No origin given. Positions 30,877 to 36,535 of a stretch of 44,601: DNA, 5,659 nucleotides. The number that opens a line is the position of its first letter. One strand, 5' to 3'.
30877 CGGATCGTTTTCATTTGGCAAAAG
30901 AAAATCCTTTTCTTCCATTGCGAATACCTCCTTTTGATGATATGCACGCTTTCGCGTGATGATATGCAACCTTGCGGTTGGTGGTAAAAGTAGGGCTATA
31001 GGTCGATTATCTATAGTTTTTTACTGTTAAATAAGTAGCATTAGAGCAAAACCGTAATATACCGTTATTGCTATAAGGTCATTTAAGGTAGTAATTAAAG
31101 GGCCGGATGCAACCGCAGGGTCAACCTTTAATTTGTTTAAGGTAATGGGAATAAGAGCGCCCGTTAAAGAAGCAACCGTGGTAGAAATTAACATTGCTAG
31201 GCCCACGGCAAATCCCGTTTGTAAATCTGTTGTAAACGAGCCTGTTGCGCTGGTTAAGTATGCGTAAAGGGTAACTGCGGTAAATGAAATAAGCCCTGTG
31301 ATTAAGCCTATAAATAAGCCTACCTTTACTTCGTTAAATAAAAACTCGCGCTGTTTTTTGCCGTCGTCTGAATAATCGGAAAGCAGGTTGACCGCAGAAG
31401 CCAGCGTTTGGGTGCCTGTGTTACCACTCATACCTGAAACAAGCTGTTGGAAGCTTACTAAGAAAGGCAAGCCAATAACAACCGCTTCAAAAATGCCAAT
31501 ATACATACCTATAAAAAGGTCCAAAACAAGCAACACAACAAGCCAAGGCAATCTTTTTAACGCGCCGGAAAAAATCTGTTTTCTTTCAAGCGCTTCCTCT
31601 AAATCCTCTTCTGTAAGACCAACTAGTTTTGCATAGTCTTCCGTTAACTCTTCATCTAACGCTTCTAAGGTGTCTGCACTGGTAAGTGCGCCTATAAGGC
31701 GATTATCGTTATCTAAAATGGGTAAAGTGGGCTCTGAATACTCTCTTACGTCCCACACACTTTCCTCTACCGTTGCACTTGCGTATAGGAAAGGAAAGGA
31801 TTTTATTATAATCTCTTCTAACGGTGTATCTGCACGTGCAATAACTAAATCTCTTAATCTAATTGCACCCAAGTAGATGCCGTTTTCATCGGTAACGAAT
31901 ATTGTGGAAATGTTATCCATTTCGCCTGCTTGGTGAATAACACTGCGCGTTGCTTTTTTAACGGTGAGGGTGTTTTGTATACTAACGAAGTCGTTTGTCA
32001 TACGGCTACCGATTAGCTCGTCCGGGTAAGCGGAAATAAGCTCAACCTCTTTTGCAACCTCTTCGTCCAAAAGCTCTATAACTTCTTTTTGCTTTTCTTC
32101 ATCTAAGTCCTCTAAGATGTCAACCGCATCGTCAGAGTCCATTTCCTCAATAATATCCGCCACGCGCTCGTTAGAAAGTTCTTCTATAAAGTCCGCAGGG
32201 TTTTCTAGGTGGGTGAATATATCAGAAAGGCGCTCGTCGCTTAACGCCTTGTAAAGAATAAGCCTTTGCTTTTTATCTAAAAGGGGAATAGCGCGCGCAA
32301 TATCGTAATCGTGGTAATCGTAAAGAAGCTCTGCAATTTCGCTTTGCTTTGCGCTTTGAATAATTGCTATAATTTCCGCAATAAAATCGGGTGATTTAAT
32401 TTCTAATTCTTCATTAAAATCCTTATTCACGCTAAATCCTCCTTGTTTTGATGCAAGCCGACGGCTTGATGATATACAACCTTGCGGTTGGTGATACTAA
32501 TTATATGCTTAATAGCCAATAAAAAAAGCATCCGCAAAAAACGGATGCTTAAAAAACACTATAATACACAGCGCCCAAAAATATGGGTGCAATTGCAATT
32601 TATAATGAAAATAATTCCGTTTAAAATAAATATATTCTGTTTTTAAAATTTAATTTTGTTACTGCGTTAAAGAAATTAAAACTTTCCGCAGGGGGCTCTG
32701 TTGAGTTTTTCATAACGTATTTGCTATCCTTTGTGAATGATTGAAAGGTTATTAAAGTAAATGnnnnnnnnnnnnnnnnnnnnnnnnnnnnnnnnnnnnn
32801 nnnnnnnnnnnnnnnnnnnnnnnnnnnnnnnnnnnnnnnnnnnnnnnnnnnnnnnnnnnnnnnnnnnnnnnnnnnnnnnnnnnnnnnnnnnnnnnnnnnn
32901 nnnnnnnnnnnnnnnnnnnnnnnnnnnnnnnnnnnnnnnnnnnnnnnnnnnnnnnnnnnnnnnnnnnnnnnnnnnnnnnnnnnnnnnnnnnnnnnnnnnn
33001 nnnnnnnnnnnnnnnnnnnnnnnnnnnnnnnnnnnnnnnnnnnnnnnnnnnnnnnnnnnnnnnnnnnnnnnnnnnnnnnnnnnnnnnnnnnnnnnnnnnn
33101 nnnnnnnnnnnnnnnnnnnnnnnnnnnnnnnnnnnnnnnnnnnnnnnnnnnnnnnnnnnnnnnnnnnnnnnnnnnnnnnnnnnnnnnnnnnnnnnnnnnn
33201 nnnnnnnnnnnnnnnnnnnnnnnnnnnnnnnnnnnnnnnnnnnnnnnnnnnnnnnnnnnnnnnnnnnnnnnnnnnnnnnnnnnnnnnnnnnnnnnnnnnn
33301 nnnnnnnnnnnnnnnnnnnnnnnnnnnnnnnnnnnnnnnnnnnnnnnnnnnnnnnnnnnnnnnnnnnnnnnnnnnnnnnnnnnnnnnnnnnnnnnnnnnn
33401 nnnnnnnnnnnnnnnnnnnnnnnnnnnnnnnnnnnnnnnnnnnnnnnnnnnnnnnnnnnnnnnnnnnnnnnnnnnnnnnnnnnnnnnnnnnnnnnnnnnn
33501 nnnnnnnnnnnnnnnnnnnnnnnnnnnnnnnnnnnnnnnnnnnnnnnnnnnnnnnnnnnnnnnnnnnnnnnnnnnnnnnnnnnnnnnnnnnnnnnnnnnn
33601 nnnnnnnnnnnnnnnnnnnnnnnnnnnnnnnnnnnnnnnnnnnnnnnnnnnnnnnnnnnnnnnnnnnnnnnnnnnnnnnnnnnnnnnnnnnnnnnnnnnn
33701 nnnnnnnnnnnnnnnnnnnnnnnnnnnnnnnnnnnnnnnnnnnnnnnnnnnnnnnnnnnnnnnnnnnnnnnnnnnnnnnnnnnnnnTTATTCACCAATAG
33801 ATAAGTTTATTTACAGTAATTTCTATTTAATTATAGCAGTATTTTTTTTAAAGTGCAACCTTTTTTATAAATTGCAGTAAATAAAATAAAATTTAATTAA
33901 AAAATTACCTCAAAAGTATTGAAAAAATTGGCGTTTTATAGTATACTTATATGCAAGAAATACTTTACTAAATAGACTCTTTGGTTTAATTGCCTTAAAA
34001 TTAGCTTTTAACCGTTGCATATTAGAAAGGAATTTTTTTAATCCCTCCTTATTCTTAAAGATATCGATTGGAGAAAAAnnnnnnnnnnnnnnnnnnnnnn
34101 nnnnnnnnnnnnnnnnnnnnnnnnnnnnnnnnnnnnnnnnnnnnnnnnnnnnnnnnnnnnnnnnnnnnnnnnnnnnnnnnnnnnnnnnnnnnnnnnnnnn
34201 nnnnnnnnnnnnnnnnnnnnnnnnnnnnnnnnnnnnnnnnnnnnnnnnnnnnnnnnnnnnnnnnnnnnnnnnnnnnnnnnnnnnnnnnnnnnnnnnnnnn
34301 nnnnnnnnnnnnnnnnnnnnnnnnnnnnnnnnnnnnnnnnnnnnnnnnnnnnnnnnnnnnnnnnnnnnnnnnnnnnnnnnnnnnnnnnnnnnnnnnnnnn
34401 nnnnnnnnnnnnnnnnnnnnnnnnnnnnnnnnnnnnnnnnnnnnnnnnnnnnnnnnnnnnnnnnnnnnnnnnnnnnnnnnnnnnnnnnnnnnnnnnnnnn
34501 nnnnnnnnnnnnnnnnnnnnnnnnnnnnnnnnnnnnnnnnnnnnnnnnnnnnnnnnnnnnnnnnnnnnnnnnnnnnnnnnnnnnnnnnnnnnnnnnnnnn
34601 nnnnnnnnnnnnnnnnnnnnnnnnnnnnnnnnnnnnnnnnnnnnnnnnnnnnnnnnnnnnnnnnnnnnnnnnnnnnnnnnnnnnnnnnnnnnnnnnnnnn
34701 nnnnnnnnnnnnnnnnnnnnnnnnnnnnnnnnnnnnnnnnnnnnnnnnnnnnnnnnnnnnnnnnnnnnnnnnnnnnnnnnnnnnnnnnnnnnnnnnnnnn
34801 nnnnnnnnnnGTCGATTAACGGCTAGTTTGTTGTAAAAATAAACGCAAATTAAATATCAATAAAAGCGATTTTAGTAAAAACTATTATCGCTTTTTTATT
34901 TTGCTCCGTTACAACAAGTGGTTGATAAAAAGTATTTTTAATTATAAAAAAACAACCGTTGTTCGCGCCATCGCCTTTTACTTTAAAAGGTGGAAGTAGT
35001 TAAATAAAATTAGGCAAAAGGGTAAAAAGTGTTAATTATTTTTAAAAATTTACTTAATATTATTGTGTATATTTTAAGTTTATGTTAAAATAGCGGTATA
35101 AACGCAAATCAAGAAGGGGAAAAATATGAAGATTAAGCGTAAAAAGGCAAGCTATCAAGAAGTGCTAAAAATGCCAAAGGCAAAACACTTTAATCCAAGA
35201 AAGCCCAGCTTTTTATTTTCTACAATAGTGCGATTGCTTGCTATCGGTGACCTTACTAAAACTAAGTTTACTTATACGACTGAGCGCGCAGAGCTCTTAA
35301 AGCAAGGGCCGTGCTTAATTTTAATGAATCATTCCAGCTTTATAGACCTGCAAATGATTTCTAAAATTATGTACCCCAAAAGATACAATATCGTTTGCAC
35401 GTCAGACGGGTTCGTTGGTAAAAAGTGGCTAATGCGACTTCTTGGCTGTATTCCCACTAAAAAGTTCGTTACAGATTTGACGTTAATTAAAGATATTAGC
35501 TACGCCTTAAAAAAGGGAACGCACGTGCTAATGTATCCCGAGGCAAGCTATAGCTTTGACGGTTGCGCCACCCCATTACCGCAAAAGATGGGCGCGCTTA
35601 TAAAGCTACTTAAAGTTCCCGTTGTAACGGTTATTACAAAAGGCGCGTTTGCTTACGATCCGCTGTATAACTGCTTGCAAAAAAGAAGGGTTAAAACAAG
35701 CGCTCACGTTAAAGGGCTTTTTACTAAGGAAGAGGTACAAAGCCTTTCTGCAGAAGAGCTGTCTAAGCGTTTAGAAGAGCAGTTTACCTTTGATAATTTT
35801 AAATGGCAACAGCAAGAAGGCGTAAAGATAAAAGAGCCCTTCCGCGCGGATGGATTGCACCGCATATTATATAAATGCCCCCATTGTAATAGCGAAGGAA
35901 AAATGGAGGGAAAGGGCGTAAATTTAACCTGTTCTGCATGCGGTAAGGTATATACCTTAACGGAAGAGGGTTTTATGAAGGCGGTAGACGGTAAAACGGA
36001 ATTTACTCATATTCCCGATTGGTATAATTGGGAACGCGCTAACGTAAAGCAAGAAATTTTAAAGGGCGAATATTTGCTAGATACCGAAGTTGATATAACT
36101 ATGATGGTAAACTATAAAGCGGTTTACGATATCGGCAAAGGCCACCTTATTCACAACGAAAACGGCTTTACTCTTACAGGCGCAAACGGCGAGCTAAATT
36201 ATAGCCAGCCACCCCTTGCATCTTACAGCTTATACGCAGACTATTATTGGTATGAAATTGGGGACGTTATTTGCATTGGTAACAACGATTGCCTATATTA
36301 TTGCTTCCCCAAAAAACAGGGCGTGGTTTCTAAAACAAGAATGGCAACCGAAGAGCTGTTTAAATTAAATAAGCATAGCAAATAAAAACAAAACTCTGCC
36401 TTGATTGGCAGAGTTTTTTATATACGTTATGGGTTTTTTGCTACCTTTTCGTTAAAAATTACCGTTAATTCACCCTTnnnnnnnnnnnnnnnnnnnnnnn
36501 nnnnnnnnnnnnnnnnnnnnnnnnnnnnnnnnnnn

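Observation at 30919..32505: Shared structured leader upstream of both mgtE paralogues, apparently not an M-box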

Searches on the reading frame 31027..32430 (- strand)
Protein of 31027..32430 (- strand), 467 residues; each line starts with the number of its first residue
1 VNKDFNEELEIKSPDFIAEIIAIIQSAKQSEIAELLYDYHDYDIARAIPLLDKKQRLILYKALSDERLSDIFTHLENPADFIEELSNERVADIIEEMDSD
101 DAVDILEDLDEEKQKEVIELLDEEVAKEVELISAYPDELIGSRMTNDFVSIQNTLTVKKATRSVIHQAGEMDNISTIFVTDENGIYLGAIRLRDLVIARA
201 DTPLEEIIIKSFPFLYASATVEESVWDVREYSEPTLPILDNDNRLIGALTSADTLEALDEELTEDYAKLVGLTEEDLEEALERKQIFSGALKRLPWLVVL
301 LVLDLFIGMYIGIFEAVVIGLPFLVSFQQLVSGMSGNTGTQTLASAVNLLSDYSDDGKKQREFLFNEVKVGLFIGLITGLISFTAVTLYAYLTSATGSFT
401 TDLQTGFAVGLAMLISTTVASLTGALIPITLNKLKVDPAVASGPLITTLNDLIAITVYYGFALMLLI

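Call 7: search_protein_families(library=pfam, proteins=[window:31027-32430:-])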
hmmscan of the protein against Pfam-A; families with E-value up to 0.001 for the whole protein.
window:31027-32430:- (467 aa): 3 families
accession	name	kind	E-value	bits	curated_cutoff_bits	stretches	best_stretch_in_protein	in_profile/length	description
PF01769.21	MgtE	-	2.2e-26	93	27.6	1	330-460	3-124/125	Divalent cation transporter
PF03448.22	MgtE_N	-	1.1e-21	77.7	25.9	1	39-138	1-102/102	MgtE intracellular N domain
PF00571.33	CBS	-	1e-11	45.4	24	0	205-259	2-56/57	CBS domain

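Call 14: find_related_loci(query=window:31027-32430:-, collection=genome_contigs, flank=3000)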
Query window:31027-32430:- (467 aa) in genome_contigs; peptide patterns used: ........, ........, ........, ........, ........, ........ (x = any residue, [..] = any of these).
213 stretches matched a pattern; 69 encode a relative of the query (tblastn E <= 1e-3); 69 distinct loci.
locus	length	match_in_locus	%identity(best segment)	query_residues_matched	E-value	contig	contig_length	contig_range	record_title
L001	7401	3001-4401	96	1-467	0e+0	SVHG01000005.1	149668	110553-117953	MAG: Clostridiales bacterium isolate SIG378 NODE_56_length_149668_cov_39.107587, whole genome shotgun sequence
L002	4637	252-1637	67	6-467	0e+0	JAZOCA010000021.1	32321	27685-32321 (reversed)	MAG: Christensenellaceae bacterium isolate T1900044757_TS20190223.MAGScoT_cleanbin_000032 SGB_2307_k141_82212, whole gen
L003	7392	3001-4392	44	1-467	2e-117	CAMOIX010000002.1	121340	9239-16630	MAG: uncultured Lachnospiraceae bacterium isolate SRR873603_bin.79_metaWRAP_v1.3_MAG genome assembly, contig: NODE_197_l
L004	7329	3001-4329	39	15-462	1e-90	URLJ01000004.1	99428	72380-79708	uncultured Mollicutes bacterium isolate UMGS1109 genome assembly, contig: NODE_144_length_99428_cov_5.328562, whole geno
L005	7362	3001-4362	34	19-467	5e-81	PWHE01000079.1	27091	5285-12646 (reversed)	MAG: Mollicutes bacterium isolate T1Sed10_136R1 T1-Sed10-C1263, whole genome shotgun sequence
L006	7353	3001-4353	34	19-467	2e-80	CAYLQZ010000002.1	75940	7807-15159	MAG TPA_asm: uncultured Candidatus Izemoplasmatales bacterium isolate binchicken_co32_484 genome assembly, contig: NODE_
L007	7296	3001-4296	33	23-466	2e-68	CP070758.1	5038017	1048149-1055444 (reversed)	MAG: Gemmatimonadota bacterium isolate bin29 chromosome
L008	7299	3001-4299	31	22-466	2e-67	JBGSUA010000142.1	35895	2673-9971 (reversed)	MAG: Desulfatiglandaceae bacterium isolate JTS-AC421 k141_2880512, whole genome shotgun sequence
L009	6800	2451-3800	34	3-466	1e-63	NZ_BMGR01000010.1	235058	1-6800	Paenibacillus abyssi strain CGMCC 1.12987 sequence10, whole genome shotgun sequence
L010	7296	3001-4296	29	23-466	7e-63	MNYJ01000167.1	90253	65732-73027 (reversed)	MAG: Desulfobacteraceae bacterium CG2_30_51_40 cg2_3.0_scaffold_1560_c, whole genome shotgun sequence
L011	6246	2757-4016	36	34-466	2e-60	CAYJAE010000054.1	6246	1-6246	MAG TPA_asm: uncultured Staphylococcaceae bacterium isolate ERP122455_co1_146 genome assembly, contig: NODE_4702_length_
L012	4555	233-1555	30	14-466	8e-58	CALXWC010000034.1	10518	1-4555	MAG: uncultured Alphaproteobacteria bacterium isolate BRZ_QQ__bin19 genome assembly, contig: BRZ_QQ__NODE_8611_length_10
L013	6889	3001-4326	30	13-466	1e-56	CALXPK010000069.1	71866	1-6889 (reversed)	MAG: uncultured Alphaproteobacteria bacterium isolate E04__bin53 genome assembly, contig: E04__k127_2939116, whole genom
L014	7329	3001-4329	30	13-466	6e-56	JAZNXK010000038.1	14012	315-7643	MAG: Alphaproteobacteria bacterium isolate T1900044779_TS20190245.MAGScoT_cleanbin_000006 SGB_2539_k141_743407, whole ge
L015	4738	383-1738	30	2-466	2e-55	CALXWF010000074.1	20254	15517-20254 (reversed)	MAG: uncultured Alphaproteobacteria bacterium isolate E19__bin150 genome assembly, contig: E19__k127_6502873, whole geno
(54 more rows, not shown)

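Call 25: find_homologous_proteins(query=window:31027-32430:-, max_evalue=1e-60)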
Query window:31027-32430:- (467 aa): 3711 proteins with E <= 1e-60 among 8000 candidates; the best 120 are listed.
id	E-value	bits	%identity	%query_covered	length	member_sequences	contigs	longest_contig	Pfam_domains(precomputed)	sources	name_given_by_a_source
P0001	2.7e-281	951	97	100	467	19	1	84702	PF01769.22,PF00571.34,PF03448.23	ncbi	-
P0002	3.2e-255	865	91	100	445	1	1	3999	PF01769.22,PF00571.34,PF03448.23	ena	-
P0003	2.3e-245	832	81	100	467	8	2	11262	PF01769.22,PF00571.34,PF03448.23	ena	-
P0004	8.5e-201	685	72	97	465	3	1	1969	PF01769.22,PF00571.34,PF03448.23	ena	-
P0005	1.3e-196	672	72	97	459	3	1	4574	PF01769.22,PF00571.34,PF03448.23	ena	-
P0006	9.7e-193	659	67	99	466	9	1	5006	PF01769.22,PF00571.34,PF03448.23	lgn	-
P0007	2.0e-191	655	66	100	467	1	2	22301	PF01769.22,PF00571.34,PF03448.23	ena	-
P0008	2.2e-191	654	66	100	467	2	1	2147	PF01769.22,PF00571.34,PF03448.23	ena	-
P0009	2.4e-190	651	66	100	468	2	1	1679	PF01769.22,PF00571.34,PF03448.23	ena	-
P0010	2.3e-187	641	65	100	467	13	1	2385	PF01769.22,PF00571.34,PF03448.23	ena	-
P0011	1.6e-181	622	62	99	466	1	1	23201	PF01769.22,PF00571.34,PF03448.23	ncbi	-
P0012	1.1e-180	619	62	99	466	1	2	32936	PF01769.22,PF00571.34,PF03448.23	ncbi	-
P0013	1.7e-180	619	64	100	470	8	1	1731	PF01769.22,PF00571.34,PF03448.23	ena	-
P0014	9.0e-180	616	61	99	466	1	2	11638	PF01769.22,PF00571.34,PF03448.23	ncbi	-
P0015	1.1e-179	616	64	100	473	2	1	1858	PF01769.22,PF00571.34,PF03448.23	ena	-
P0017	3.0e-163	562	59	99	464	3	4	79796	PF01769.22,PF00571.34,PF03448.23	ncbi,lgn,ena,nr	ncbi:MAG: magnesium transporter [Clostridia bacterium]|nr:magnesium transporter [Clostridia bacteriu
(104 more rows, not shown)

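Call 26: find_encoding_contigs(protein=P0001, flank=2500, max_places=6)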
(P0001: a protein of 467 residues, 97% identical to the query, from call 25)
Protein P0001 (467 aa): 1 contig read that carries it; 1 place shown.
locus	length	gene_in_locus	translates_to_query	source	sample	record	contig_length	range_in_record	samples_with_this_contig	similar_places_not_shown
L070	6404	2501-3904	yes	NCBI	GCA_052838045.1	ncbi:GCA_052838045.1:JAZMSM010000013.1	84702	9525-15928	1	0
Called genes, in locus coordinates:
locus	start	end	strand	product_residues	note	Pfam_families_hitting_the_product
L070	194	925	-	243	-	-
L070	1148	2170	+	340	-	-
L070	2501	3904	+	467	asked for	PF00571:CBS (faint), PF03448:MgtE_N, PF01769:MgtE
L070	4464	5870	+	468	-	PF03448:MgtE_N, PF00571:CBS (faint), PF01769:MgtE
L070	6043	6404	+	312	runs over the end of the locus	PF04616:Glyco_hydro_43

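Call 27: find_encoding_contigs(protein=P0002, flank=2500, max_places=4)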
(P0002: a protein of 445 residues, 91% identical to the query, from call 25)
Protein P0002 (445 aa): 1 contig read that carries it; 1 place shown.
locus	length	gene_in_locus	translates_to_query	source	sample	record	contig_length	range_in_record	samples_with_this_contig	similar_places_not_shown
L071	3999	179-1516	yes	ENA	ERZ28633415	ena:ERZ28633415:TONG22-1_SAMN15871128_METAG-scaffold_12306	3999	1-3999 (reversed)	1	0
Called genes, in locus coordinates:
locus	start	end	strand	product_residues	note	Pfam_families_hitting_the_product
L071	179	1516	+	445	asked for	PF00571:CBS (faint), PF03448:MgtE_N, PF01769:MgtE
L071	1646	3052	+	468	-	PF03448:MgtE_N, PF00571:CBS (weak), PF01769:MgtE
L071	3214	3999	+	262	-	?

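Call 28: find_encoding_contigs(protein=P0003, flank=2500, max_places=4)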
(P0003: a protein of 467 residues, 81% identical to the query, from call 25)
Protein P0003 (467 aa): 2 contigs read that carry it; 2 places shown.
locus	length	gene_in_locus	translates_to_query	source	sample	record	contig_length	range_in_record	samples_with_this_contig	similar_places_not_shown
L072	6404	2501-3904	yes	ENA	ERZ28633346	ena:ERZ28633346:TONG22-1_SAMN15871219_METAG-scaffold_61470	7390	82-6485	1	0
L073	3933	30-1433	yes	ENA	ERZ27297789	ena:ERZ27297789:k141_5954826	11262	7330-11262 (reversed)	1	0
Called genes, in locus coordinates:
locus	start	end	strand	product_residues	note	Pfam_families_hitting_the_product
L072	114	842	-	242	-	-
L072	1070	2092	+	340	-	-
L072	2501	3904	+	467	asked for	PF03448:MgtE_N, PF00571:CBS (weak), PF01769:MgtE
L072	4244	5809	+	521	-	PF03448:MgtE_N, PF00571:CBS (weak), PF01769:MgtE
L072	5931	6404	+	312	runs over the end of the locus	PF04616:Glyco_hydro_43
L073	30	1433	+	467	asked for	PF03448:MgtE_N, PF00571:CBS (weak), PF01769:MgtE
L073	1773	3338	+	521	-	PF03448:MgtE_N, PF00571:CBS (weak), PF01769:MgtE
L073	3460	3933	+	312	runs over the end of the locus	PF04616:Glyco_hydro_43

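Call 34: find_encoding_contigs(protein=P0005, flank=2000, max_places=3)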
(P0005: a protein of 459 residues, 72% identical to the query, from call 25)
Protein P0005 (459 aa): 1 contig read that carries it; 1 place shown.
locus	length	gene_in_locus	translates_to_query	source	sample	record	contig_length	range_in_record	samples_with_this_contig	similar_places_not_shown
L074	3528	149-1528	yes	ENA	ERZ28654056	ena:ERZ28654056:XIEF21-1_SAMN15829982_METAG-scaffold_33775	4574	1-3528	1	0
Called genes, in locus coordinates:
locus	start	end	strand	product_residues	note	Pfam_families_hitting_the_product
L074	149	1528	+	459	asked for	PF03448:MgtE_N, PF00571:CBS (weak), PF01769:MgtE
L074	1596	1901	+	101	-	PF03448:MgtE_N (weak)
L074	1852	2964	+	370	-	PF00571:CBS, PF01769:MgtE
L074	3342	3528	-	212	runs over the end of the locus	PF11969:DcpS_C (weak), PF01230:HIT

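Call 35: find_encoding_contigs(protein=P0007, flank=2000, max_places=3)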
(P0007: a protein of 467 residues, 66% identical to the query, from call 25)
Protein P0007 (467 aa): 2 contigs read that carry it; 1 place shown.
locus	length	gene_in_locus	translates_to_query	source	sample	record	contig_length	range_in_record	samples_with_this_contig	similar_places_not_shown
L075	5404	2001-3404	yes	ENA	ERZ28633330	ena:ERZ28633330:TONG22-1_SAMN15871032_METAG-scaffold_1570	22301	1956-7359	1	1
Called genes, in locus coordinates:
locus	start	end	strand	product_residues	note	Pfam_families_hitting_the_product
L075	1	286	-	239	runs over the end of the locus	-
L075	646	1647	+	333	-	-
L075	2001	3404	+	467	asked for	PF03448:MgtE_N, PF00571:CBS (weak), PF01769:MgtE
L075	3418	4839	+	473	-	PF03448:MgtE_N, PF00571:CBS, PF01769:MgtE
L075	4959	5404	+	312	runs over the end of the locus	PF04616:Glyco_hydro_43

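Call 36: find_encoding_contigs(protein=P0012, flank=2000, max_places=3)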
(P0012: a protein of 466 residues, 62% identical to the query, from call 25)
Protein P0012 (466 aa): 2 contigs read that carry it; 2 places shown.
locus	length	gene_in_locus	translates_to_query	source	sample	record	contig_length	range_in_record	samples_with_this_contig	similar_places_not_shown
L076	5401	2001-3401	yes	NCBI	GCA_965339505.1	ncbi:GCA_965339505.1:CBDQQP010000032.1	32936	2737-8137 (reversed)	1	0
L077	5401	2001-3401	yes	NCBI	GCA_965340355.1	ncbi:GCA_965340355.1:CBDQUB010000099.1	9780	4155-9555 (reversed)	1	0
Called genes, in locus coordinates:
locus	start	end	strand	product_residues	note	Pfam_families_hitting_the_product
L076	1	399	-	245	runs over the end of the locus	-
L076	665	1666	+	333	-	-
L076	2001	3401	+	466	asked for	PF03448:MgtE_N, PF00571:CBS (weak), PF01769:MgtE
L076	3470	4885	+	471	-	PF03448:MgtE_N, PF00571:CBS (weak), PF01769:MgtE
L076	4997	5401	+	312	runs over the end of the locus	PF04616:Glyco_hydro_43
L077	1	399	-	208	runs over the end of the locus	?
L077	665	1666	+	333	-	-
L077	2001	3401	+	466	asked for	PF03448:MgtE_N, PF00571:CBS (weak), PF01769:MgtE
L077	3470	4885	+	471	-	PF03448:MgtE_N, PF00571:CBS (weak), PF01769:MgtE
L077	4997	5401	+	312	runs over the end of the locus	PF04616:Glyco_hydro_43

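Call 37: find_encoding_contigs(protein=P0017, flank=2000, max_places=3)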
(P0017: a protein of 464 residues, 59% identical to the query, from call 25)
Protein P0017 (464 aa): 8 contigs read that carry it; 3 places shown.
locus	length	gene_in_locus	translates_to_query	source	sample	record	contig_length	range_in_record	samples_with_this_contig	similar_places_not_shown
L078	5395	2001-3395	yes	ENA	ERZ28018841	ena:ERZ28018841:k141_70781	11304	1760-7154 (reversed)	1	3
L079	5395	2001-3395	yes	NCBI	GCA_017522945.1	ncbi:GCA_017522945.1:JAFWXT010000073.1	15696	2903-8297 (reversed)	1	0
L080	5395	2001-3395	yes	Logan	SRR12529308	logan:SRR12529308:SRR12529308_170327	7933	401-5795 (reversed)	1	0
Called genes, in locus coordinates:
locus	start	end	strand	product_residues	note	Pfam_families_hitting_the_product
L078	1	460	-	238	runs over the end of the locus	-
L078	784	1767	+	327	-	-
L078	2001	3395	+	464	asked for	PF03448:MgtE_N, PF00571:CBS (weak), PF01769:MgtE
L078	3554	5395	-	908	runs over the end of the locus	PF00521:DNA_topoisoIV, PF03989:DNA_gyraseA_C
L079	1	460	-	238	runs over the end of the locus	-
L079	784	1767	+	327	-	-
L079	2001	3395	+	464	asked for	PF03448:MgtE_N, PF00571:CBS (weak), PF01769:MgtE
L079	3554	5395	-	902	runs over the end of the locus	PF00521:DNA_topoisoIV, PF03989:DNA_gyraseA_C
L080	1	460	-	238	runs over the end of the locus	-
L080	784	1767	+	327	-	-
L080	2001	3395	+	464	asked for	PF03448:MgtE_N, PF00571:CBS (weak), PF01769:MgtE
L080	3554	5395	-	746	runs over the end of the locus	?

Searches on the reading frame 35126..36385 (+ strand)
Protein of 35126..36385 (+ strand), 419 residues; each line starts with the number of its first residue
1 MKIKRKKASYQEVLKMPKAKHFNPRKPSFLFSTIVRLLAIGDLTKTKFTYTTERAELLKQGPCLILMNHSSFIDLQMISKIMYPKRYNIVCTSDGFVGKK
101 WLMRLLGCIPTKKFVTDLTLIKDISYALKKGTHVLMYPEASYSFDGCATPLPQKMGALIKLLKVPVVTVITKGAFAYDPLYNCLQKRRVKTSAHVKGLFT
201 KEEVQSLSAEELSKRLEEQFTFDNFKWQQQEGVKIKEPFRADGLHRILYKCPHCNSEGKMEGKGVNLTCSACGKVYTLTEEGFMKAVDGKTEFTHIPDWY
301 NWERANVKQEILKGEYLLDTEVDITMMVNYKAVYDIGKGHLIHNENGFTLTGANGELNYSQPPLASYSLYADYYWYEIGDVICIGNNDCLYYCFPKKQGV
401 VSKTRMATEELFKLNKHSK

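Call 7: search_protein_families(library=pfam, proteins=[window:35126-36385:+])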
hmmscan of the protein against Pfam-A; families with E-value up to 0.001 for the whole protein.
window:35126-36385:+ (419 aa): 1 family
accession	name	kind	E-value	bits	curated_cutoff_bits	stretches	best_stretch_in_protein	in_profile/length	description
PF01553.26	Acyltransferase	-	4.2e-12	46.5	23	1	56-170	8-130/132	Acyltransferase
